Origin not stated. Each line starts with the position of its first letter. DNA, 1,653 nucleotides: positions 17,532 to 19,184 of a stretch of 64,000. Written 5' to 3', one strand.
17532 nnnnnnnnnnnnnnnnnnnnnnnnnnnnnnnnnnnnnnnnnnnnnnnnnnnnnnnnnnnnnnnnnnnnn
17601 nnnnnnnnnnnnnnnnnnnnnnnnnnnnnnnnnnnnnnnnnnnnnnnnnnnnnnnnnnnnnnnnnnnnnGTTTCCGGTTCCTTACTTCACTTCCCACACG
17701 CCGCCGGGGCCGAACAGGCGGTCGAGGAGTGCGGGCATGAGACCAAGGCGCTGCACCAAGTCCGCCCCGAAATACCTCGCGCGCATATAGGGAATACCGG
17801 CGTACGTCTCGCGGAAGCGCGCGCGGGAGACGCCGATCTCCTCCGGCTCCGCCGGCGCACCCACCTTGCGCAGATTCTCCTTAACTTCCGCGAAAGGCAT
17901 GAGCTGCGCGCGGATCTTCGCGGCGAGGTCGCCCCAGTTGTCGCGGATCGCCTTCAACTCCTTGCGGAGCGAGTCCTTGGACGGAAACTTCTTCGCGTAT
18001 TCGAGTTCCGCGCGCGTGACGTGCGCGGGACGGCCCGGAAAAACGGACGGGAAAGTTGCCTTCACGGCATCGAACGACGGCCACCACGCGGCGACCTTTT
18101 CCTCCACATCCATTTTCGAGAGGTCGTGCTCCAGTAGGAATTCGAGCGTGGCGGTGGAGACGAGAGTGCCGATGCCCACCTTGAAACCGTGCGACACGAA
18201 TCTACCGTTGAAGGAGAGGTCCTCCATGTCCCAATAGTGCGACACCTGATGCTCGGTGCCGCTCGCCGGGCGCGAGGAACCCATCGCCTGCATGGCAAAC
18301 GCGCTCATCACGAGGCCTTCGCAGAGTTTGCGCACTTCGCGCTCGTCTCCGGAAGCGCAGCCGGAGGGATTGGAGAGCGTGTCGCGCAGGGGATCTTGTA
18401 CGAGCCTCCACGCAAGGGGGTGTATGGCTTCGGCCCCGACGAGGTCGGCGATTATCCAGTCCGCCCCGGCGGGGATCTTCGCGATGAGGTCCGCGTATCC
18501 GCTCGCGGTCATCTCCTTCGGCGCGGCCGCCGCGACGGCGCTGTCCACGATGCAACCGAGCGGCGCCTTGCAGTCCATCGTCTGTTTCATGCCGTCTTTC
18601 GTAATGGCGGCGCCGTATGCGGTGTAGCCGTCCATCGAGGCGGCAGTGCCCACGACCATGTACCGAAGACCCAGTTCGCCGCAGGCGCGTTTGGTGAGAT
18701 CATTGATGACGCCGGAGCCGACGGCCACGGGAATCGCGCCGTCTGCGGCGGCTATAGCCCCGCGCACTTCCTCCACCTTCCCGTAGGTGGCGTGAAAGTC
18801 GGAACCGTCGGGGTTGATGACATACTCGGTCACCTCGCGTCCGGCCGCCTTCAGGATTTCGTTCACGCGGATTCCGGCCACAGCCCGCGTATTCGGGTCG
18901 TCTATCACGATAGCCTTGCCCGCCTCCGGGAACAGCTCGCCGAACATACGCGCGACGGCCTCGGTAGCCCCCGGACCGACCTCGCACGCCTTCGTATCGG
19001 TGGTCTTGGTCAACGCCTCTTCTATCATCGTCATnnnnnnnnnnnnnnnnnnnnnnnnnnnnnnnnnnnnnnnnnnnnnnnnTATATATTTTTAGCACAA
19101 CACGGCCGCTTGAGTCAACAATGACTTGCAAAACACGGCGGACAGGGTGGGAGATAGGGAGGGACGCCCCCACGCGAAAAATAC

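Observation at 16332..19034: G1P-dehydrogenase-like Fe-ADH enzyme paired with a GlpT/UhpT-type organophosphate antiporter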

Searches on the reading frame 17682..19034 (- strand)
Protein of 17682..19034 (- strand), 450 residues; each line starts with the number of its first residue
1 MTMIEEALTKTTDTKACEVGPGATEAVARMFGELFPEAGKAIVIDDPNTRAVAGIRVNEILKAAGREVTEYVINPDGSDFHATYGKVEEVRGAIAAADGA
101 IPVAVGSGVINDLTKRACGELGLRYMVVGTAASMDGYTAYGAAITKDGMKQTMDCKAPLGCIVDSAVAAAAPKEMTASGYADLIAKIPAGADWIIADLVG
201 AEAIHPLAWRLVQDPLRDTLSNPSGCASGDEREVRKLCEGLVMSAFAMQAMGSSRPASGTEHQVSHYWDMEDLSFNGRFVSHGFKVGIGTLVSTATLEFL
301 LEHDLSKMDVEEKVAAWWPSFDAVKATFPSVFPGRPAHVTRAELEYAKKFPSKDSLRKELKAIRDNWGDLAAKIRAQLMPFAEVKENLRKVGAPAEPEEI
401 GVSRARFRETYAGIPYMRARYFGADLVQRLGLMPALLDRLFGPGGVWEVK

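Call 3: search_protein_families(library=pfam, proteins=[window:17682-19034:-], max_evalue=0.01)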
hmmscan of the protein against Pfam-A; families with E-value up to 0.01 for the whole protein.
window:17682-19034:- (450 aa): 1 family
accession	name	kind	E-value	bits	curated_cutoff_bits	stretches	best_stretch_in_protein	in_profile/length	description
PF13685.12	Fe-ADH_2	-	1.2e-29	103.7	28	1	19-172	2-149/149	Iron-containing alcohol dehydrogenase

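Call 4: search_protein_families(library=ncbifam, proteins=[window:17682-19034:-], max_evalue=0.01)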
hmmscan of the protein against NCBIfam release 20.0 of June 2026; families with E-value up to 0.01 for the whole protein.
window:17682-19034:- (450 aa): 3 families
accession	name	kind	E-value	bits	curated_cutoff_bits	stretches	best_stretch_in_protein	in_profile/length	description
NF002022.0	PRK00843.1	equivalog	6.7e-44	150.3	413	1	18-293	15-278/350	NAD(P)-dependent glycerol-1-phosphate dehydrogenase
NF006941.0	PRK09423.1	subfamily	9.8e-07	27.9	336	1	38-186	29-175/367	glycerol dehydrogenase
NF053832.1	GlycoaldRedHalo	equivalog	9.7e-05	21.6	550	1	36-186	27-175/363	glycolaldehyde reductase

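Call 5: find_homologous_proteins(query=window:17682-19034:-, max_evalue=0.00001)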
Query window:17682-19034:- (450 aa): 5674 proteins with E <= 0.00001 among 8000 candidates; the best 120 are listed.
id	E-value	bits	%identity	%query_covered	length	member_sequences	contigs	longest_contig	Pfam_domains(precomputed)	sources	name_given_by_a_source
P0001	0.0e+0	1013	100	100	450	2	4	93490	PF13685.13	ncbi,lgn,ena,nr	ncbi:MAG: sn-glycerol-1-phosphate dehydrogenase [Kiritimatiellae bacterium]|nr:sn-glycerol-1-phospha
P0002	9.3e-279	942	93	100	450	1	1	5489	PF13685.13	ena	-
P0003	2.8e-278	941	93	100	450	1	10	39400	PF13685.13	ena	-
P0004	7.6e-278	939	93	100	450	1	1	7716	PF13685.13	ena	-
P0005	9.6e-278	939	92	100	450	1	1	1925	PF13685.13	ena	-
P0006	1.9e-277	938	92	100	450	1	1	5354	PF13685.13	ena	-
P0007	2.2e-277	938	92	100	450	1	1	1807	PF13685.13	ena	-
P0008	2.6e-276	934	92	100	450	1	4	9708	PF13685.13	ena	-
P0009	3.0e-276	934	92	100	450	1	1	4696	PF13685.13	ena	-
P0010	3.3e-276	934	92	100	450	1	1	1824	PF13685.13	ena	-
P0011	5.8e-276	933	92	100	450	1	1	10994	PF13685.13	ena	-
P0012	1.4e-275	932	92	100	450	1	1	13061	PF13685.13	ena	-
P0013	1.9e-275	931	92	100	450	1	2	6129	PF13685.13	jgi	-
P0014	2.0e-275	931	91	100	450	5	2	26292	PF13685.13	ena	-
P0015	8.0e-275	929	92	100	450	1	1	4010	PF13685.13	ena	-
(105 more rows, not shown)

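Call 6: search_solved_structures(query=window:17682-19034:-, max_evalue=0.01, show_alignments=3)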
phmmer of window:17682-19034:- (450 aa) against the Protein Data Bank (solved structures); distinct sequences matched with E-value up to 0.01: 10.
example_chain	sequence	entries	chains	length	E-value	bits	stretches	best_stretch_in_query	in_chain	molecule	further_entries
9h4x_A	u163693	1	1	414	1.3e-37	132.8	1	41-304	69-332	Glycerol-1-phosphate dehydrogenase [NAD(P)+]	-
3ce9_A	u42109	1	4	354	1.9e-16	63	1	102-294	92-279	Glycerol dehydrogenase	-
4rgq_A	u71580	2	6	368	2.5e-14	56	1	103-302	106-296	Glycerol-1-phosphate dehydrogenase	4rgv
4rfl_A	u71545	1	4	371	2.6e-14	56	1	103-302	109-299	Glycerol-1-phosphate dehydrogenase [NAD(P)+]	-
5fb3_A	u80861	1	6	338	1.6e-13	53.4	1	104-293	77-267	Glycerol-1-phosphate dehydrogenase [NAD(P)+]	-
1jpu_A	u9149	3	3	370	2.3e-10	43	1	38-298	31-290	glycerol dehydrogenase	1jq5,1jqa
13go_A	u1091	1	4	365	4.7e-07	32.1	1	96-293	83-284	Glycerol dehydrogenase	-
3uhj_A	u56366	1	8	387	0.0021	20.1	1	85-185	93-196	Probable glycerol dehydrogenase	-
5zxl_A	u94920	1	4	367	0.0047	18.9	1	26-185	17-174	Glycerol dehydrogenase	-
8goa_A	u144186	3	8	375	0.0049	18.8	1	26-185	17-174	Glycerol dehydrogenase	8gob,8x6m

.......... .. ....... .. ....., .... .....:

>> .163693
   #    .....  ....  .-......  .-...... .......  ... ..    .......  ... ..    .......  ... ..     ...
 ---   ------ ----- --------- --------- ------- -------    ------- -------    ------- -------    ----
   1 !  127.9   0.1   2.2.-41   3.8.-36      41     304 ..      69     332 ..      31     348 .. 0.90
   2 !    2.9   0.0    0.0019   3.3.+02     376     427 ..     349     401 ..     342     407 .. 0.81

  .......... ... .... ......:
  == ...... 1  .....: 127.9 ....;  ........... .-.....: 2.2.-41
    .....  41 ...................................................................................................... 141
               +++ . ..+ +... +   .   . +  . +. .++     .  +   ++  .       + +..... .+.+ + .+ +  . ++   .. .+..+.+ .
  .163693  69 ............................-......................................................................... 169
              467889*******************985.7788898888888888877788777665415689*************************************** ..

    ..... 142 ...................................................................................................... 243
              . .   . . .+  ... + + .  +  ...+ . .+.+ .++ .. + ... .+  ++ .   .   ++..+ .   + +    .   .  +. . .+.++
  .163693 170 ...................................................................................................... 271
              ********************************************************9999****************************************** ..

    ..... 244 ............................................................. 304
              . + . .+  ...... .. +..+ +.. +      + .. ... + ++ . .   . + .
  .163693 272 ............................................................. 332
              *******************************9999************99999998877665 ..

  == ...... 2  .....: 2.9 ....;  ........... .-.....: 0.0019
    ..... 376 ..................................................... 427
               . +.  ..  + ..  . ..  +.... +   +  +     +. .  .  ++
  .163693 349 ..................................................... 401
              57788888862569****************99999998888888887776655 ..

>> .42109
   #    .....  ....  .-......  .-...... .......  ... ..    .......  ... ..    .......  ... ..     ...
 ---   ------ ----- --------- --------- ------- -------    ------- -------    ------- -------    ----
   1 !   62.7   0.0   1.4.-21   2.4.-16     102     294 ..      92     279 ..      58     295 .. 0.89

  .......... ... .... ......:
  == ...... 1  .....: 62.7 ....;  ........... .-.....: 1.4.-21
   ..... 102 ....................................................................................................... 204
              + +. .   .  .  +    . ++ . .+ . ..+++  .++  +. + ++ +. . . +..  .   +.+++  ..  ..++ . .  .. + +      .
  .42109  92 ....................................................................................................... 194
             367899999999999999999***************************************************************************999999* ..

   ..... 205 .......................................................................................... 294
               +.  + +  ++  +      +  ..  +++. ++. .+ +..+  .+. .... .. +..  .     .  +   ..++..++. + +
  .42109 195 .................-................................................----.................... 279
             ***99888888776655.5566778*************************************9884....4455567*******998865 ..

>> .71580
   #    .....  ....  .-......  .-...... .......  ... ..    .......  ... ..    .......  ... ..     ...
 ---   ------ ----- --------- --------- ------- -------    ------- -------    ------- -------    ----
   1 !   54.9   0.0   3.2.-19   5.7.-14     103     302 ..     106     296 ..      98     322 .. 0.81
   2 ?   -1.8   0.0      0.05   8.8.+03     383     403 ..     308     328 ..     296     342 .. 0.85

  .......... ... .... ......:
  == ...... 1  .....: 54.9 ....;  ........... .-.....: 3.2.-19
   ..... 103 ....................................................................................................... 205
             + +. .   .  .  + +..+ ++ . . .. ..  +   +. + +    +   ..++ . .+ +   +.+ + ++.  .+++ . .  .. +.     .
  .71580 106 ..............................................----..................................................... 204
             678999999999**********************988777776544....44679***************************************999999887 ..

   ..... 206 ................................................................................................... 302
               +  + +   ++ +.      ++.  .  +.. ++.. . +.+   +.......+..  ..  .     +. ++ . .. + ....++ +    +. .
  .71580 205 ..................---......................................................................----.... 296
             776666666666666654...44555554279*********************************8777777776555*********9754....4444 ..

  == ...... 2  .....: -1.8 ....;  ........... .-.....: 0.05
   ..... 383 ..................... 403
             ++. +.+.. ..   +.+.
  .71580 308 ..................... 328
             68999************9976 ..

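Call 7: find_related_loci(query=window:17682-19034:-, collection=genome_contigs, flank=6000)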
Query window:17682-19034:- (450 aa) in genome_contigs; peptide patterns used: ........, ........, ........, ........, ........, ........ (x = any residue, [..] = any of these).
107 stretches matched a pattern; 51 encode a relative of the query (tblastn E <= 1e-3); 51 distinct loci.
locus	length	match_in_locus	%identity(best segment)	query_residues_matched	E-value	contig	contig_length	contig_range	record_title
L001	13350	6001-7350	92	1-450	0e+0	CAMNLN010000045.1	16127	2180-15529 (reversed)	MAG: uncultured Verrucomicrobia bacterium isolate SRR1222429_bin.139_metaWRAP_v1.3_MAG genome assembly, contig: NODE.842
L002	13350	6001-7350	91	1-450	0e+0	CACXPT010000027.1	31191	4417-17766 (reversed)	uncultured bacterium isolate RUG11483 genome assembly, contig: RUG11483_asm_27, whole genome shotgun sequence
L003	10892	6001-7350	90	1-450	0e+0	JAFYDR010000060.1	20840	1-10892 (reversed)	MAG: Kiritimatiellae bacterium isolate RGIG6996 Sheep_Rumen.Co__c887771, whole genome shotgun sequence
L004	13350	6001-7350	88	1-450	0e+0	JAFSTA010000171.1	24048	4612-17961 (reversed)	MAG: Kiritimatiellae bacterium isolate RGIG3447 Goat_Rumen.Co__c1711482, whole genome shotgun sequence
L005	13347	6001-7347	85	1-449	0e+0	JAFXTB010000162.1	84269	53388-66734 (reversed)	MAG: Kiritimatiellae bacterium isolate RGIG6720 Sheep_Rumen-2__c1445118, whole genome shotgun sequence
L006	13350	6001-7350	83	1-450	0e+0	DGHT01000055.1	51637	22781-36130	MAG TPA_asm: Verrucomicrobia bacterium UBA3841 UBA3841_contig_10952, whole genome shotgun sequence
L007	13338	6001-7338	78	1-446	0e+0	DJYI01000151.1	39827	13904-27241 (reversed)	MAG TPA_asm: Verrucomicrobia bacterium UBA6982 UBA6982_contig_6227, whole genome shotgun sequence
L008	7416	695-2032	76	1-446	0e+0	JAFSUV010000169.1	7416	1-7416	MAG: Kiritimatiellae bacterium isolate RGIG3494 Goat_Rumen.Co__c1863924, whole genome shotgun sequence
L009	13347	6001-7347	75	1-449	0e+0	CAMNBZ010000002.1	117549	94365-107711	MAG: uncultured Verrucomicrobia bacterium isolate SRR1222429_bin.101_metaWRAP_v1.3_MAG genome assembly, contig: NODE.151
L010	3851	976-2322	75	1-449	0e+0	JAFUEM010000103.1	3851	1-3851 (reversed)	MAG: Kiritimatiellae bacterium isolate RGIG4421 Roe_deer_Omasum-3__c28237, whole genome shotgun sequence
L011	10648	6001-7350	74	1-450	0e+0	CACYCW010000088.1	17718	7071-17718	uncultured bacterium isolate RUG11823 genome assembly, contig: RUG11823_asm_88, whole genome shotgun sequence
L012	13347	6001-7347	73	1-449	0e+0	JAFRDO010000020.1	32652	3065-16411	MAG: Kiritimatiellae bacterium isolate RGIG2398 Goat_Ileum-4__c55671, whole genome shotgun sequence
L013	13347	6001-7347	73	1-450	0e+0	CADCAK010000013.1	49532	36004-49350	uncultured bacterium isolate RUG14463 genome assembly, contig: RUG14463_asm_13, whole genome shotgun sequence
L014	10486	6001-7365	71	3-450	0e+0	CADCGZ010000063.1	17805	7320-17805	uncultured bacterium isolate RUG14632 genome assembly, contig: RUG14632_asm_63, whole genome shotgun sequence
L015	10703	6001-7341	72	3-450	0e+0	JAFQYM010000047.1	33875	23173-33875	MAG: Kiritimatiellae bacterium isolate RGIG2266 Goat_Duodenum-3__c594, whole genome shotgun sequence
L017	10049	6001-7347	71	1-450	0e+0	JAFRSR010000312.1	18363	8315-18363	MAG: Kiritimatiellae bacterium isolate RGIG2765 Goat_Omasum-5__c493057, whole genome shotgun sequence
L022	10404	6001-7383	70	1-447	0e+0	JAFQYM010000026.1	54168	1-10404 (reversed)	MAG: Kiritimatiellae bacterium isolate RGIG2266 Goat_Duodenum-3__c423, whole genome shotgun sequence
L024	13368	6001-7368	70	2-450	0e+0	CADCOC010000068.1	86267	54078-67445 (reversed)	uncultured bacterium isolate RUG14821 genome assembly, contig: RUG14821_asm_68, whole genome shotgun sequence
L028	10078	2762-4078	71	1-440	0e+0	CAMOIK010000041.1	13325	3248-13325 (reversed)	MAG: uncultured Verrucomicrobia bacterium isolate SRR873605_bin.63_metaWRAP_v1.3_MAG genome assembly, contig: NODE_10544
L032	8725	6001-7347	65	1-449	0e+0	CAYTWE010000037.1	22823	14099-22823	MAG TPA_asm: uncultured Lentisphaeraceae bacterium isolate SRP350583_co2_409 genome assembly, contig: NODE_3165_length_2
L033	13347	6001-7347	71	1-450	0e+0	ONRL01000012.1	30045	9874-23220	uncultured Lentisphaerae bacterium isolate RUG572 genome assembly, contig: scaffold_1300, whole genome shotgun sequence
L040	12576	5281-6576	59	1-431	1e-166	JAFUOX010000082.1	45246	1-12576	MAG: Kiritimatiellae bacterium isolate RGIG4692 Roe_deer_Rectum.Co__c1976118, whole genome shotgun sequence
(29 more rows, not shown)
